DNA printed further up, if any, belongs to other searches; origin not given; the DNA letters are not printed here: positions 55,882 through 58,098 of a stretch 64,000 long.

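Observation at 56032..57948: Minimal Mfd: RNAP-interacting domain plus translocase only, with the UvrA-recruiting D2 and the autoinhibitory D7 absent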

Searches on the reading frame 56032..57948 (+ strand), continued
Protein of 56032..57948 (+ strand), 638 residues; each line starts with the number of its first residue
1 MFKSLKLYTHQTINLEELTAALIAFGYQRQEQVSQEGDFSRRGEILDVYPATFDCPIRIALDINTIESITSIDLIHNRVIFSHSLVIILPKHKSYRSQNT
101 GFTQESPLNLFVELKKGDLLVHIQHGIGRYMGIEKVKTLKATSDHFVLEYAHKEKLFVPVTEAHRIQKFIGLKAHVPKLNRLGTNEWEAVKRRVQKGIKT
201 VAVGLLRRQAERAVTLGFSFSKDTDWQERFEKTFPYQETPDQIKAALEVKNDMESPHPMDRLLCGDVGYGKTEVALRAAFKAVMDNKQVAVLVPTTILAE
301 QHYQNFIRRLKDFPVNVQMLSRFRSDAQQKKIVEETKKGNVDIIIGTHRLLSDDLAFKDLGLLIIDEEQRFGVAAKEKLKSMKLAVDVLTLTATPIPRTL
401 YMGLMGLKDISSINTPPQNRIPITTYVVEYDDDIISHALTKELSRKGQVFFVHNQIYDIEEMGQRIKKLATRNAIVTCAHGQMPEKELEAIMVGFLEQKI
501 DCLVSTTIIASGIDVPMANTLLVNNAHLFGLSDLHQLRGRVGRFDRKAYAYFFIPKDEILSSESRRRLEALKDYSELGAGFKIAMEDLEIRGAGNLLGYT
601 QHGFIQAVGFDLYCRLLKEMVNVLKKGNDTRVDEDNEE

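Call 54: search_protein_families(library=pfam, proteins=[P0121, P0123, P0193, P0274, P0213, P0225, P0172, P0122, P0168], max_evalue=0.001)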
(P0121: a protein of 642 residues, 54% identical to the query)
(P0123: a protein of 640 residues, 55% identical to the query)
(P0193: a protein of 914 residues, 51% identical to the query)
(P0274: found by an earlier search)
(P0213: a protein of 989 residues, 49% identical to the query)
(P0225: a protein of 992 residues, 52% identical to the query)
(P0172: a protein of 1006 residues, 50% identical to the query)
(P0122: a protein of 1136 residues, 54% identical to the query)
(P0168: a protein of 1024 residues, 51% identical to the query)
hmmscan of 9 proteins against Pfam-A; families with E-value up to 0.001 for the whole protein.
P0121 (642 aa): 7 families
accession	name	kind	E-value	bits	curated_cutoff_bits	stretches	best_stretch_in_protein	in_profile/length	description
PF00270.35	DEAD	-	2.5e-26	92.9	26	1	246-407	1-164/167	DEAD/DEAH box helicase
PF00271.37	Helicase_C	-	2.8e-25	89.1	23.5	1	444-549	8-109/110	Helicase conserved C-terminal domain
PF02559.22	CarD_TRCF_RID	-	1e-18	67.5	23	1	120-176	1-57/57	CarD-like/TRCF RID domain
PF17757.6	UvrB_inter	-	3.1e-16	59.7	22.9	1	5-92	1-89/91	UvrB interaction domain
PF04851.21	ResIII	-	1.7e-08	35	22.5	1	247-402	6-162/164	Type III restriction enzyme, res subunit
PF14814.11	UB2H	-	4.3e-07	30.3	27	1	7-56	1-50/85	Bifunctional transglycosylase second domain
PF22590.2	Cas3-like_C_2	-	0.00023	21.8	27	1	453-550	2-105/106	CRISPR-associated nuclease/helicase Cas3, C-terminal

P0123 (640 aa): 7 families
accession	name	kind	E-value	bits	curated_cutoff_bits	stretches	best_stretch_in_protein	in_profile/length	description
PF00271.37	Helicase_C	-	4.3e-25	88.6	23.5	1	447-554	7-109/110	Helicase conserved C-terminal domain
PF00270.35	DEAD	-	1.3e-24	87.3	26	1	251-411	2-164/167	DEAD/DEAH box helicase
PF17757.6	UvrB_inter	-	1.2e-17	64.2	22.9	1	14-103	1-91/91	UvrB interaction domain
PF04851.21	ResIII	-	9.8e-12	45.5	22.5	1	250-406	5-162/164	Type III restriction enzyme, res subunit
PF02559.22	CarD_TRCF_RID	-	1.1e-10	41.8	23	1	126-180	2-56/57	CarD-like/TRCF RID domain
PF14814.11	UB2H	-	0.00016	22.1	27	0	17-63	2-48/85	Bifunctional transglycosylase second domain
PF19833.4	RecG_dom3_C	-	0.0007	20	26.8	0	591-617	3-29/87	ATP-dependent DNA helicase RecG, domain 3, C-terminal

P0193 (914 aa): 6 families
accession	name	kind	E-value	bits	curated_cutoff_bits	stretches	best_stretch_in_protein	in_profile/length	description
PF00270.35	DEAD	-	1.7e-24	86.8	26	1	546-688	15-165/167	DEAD/DEAH box helicase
PF17757.6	UvrB_inter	-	1.1e-18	67.6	22.9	1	139-218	3-83/91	UvrB interaction domain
PF00271.37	Helicase_C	-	1.9e-18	67.1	23.5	1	724-830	8-109/110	Helicase conserved C-terminal domain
PF02559.22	CarD_TRCF_RID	-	5.4e-13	49.2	23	1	399-454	2-57/57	CarD-like/TRCF RID domain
PF04851.21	ResIII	-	6.3e-13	49.4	22.5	1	528-682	7-162/164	Type III restriction enzyme, res subunit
PF00176.29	SNF2-rel_dom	-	0.00027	20.6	24.9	1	548-688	20-169/290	SNF2-related domain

P0274 (923 aa): 6 families
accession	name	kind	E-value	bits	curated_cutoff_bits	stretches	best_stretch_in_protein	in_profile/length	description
PF00270.35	DEAD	-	1.7e-24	86.9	26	1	555-697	15-165/167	DEAD/DEAH box helicase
PF17757.6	UvrB_inter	-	1.1e-18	67.6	22.9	1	148-227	3-83/91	UvrB interaction domain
PF00271.37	Helicase_C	-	2e-18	67.1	23.5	1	733-839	8-109/110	Helicase conserved C-terminal domain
PF02559.22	CarD_TRCF_RID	-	5.5e-13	49.2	23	1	408-463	2-57/57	CarD-like/TRCF RID domain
PF04851.21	ResIII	-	6.4e-13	49.4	22.5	1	537-691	7-162/164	Type III restriction enzyme, res subunit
PF00176.29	SNF2-rel_dom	-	0.00027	20.6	24.9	1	557-697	20-169/290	SNF2-related domain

P0213 (989 aa): 6 families
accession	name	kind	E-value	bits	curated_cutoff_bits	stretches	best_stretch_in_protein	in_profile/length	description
PF00270.35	DEAD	-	2.2e-25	89.8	26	1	535-696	1-164/167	DEAD/DEAH box helicase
PF00271.37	Helicase_C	-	4.1e-23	82.2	23.5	1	735-839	10-109/110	Helicase conserved C-terminal domain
PF17757.6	UvrB_inter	-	7.8e-18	64.8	22.9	1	138-225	1-89/91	UvrB interaction domain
PF02559.22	CarD_TRCF_RID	-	8.6e-18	64.6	23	1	411-467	1-57/57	CarD-like/TRCF RID domain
PF03461.20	TRCF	-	2.2e-14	54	25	1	934-988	3-58/95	TRCF domain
PF04851.21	ResIII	-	7e-11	42.8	22.5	1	534-691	4-162/164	Type III restriction enzyme, res subunit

P0225 (992 aa): 7 families
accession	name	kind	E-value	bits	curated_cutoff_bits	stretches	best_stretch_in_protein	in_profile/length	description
PF00270.35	DEAD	-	6.2e-26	91.5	26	1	500-640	15-163/167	DEAD/DEAH box helicase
PF00271.37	Helicase_C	-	8e-21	74.8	23.5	1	680-785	10-110/110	Helicase conserved C-terminal domain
PF02559.22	CarD_TRCF_RID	-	2.3e-20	72.9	23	1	356-411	2-57/57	CarD-like/TRCF RID domain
PF17757.6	UvrB_inter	-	2.1e-18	66.7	22.9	1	128-215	1-90/91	UvrB interaction domain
PF03461.20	TRCF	-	2.3e-15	57.2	25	1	880-960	3-83/95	TRCF domain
PF04851.21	ResIII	-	2.9e-08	34.3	22.5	1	481-636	6-162/164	Type III restriction enzyme, res subunit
PF22590.2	Cas3-like_C_2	-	7.8e-05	23.3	27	1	687-785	2-105/106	CRISPR-associated nuclease/helicase Cas3, C-terminal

P0172 (1006 aa): 9 families
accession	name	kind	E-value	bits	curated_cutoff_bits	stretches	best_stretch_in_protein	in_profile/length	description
PF00270.35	DEAD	-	9.6e-27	94.2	26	1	566-726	1-163/167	DEAD/DEAH box helicase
PF00271.37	Helicase_C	-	7.6e-24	84.5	23.5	1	766-870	10-109/110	Helicase conserved C-terminal domain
PF17757.6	UvrB_inter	-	1.7e-23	82.9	22.9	1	139-224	1-87/91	UvrB interaction domain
PF02559.22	CarD_TRCF_RID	-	7.6e-17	61.6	23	1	443-498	2-57/57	CarD-like/TRCF RID domain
PF04851.21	ResIII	-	7.1e-11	42.7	22.5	1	567-722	6-162/164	Type III restriction enzyme, res subunit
PF22590.2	Cas3-like_C_2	-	3.2e-05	24.6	27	1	774-870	3-104/106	CRISPR-associated nuclease/helicase Cas3, C-terminal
PF00176.29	SNF2-rel_dom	-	3.5e-05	23.5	24.9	1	588-727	20-168/290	SNF2-related domain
PF03461.20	TRCF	-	0.00057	20.6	25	0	970-1006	5-41/95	TRCF domain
PF14814.11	UB2H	-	0.00061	20.2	27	0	141-207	1-75/85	Bifunctional transglycosylase second domain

P0122 (1136 aa): 8 families
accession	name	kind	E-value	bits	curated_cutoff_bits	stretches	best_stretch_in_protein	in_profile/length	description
PF00270.35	DEAD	-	9.5e-25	87.7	26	1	611-772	1-164/167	DEAD/DEAH box helicase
PF17757.6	UvrB_inter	-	3e-24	85.4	22.9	1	142-226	2-87/91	UvrB interaction domain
PF03461.20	TRCF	-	2.7e-21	76.2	25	1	1010-1087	1-78/95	TRCF domain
PF00271.37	Helicase_C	-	1.4e-20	74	23.5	1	810-915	5-109/110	Helicase conserved C-terminal domain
PF02559.22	CarD_TRCF_RID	-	1.9e-20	73.1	23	1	486-542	1-57/57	CarD-like/TRCF RID domain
PF04851.21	ResIII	-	1.8e-11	44.6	22.5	1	611-767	5-162/164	Type III restriction enzyme, res subunit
PF22590.2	Cas3-like_C_2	-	5e-06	27.2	27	1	819-916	3-105/106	CRISPR-associated nuclease/helicase Cas3, C-terminal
PF00176.29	SNF2-rel_dom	-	1.2e-05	25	24.9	1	634-773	21-169/290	SNF2-related domain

P0168 (1024 aa): 7 families
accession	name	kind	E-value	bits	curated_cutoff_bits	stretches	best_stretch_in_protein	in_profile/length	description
PF17757.6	UvrB_inter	-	8.9e-27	93.5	22.9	1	137-221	4-89/91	UvrB interaction domain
PF00270.35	DEAD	-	4.9e-25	88.6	26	1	512-669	1-161/167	DEAD/DEAH box helicase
PF02559.22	CarD_TRCF_RID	-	7.5e-20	71.2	23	1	387-443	1-57/57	CarD-like/TRCF RID domain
PF00271.37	Helicase_C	-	8.9e-19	68.2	23.5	1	712-816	10-109/110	Helicase conserved C-terminal domain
PF03461.20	TRCF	-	3.5e-18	66.2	25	1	910-992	1-82/95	TRCF domain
PF04851.21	ResIII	-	8.2e-11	42.5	22.5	1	512-668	5-162/164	Type III restriction enzyme, res subunit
PF22590.2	Cas3-like_C_2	-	4.6e-05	24.1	27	1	712-817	22-105/106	CRISPR-associated nuclease/helicase Cas3, C-terminal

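Call 55: find_encoding_contigs(protein=P0193, flank=6000, max_places=2)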
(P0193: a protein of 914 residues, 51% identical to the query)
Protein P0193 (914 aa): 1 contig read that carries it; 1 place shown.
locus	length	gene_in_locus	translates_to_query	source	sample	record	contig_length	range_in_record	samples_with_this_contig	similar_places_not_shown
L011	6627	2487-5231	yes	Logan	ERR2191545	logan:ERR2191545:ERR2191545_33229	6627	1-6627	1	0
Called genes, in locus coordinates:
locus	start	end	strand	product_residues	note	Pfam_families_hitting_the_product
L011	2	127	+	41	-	?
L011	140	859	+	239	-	PF00753:Lactamase_B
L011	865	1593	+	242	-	PF03853:YjeF_N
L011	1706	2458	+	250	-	PF22935:RM44_endonuclase, PF14622:Ribonucleas_3_3, PF00636:Ribonuclease_3, PF00035:dsrm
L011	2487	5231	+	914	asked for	PF17757:UvrB_inter, PF02559:CarD_TRCF_RID, PF00270:DEAD, PF04851:ResIII, PF00271:Helicase_C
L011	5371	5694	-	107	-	-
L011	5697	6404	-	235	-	-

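Call 56: find_encoding_contigs(protein=P0121, flank=8000, max_places=1)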
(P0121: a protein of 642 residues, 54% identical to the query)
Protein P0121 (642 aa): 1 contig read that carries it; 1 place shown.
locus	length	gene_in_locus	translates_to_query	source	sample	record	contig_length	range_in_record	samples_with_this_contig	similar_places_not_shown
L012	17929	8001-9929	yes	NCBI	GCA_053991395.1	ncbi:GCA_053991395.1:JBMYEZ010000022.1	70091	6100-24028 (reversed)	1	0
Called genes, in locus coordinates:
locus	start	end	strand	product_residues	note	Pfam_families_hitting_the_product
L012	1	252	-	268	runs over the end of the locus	PF03773:ArsP_1 (weak)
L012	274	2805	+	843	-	PF00580:UvrD-helicase, PF13245:AAA_19 (weak), PF13604:AAA_30 (faint), PF13361:UvrD_C, PF13538:UvrD_C_2 (faint)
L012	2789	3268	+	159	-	-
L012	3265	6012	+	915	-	PF12705:PDDEXK_1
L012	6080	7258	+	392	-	PF00919:UPF0004, PF04055:Radical_SAM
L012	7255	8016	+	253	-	PF00849:PseudoU_synth_2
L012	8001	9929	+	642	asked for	PF14814:UB2H (weak), PF17757:UvrB_inter, PF02559:CarD_TRCF_RID, PF00270:DEAD, PF04851:ResIII, PF00271:Helicase_C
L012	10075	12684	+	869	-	PF02861:Clp_N, PF23569:NBD_SMAX1, PF00004:AAA, PF17871:AAA_lid_9, PF00004:AAA, PF07724:AAA_2, PF07728:AAA_5, PF10431:ClpB_D2-small, +11 more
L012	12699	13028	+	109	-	-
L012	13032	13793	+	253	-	PF01628:HrcA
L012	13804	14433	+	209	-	PF01025:GrpE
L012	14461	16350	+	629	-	PF00012:HSP70, PF06723:MreB_Mbl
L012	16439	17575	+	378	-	PF00226:DnaJ, PF01556:DnaJ_C, PF00684:DnaJ_CXXCXGXG, PF15777:Anti-TRAP (faint)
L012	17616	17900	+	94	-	PF09723:Zn_ribbon_8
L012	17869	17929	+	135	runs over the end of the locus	PF04892:VanZ-LLP1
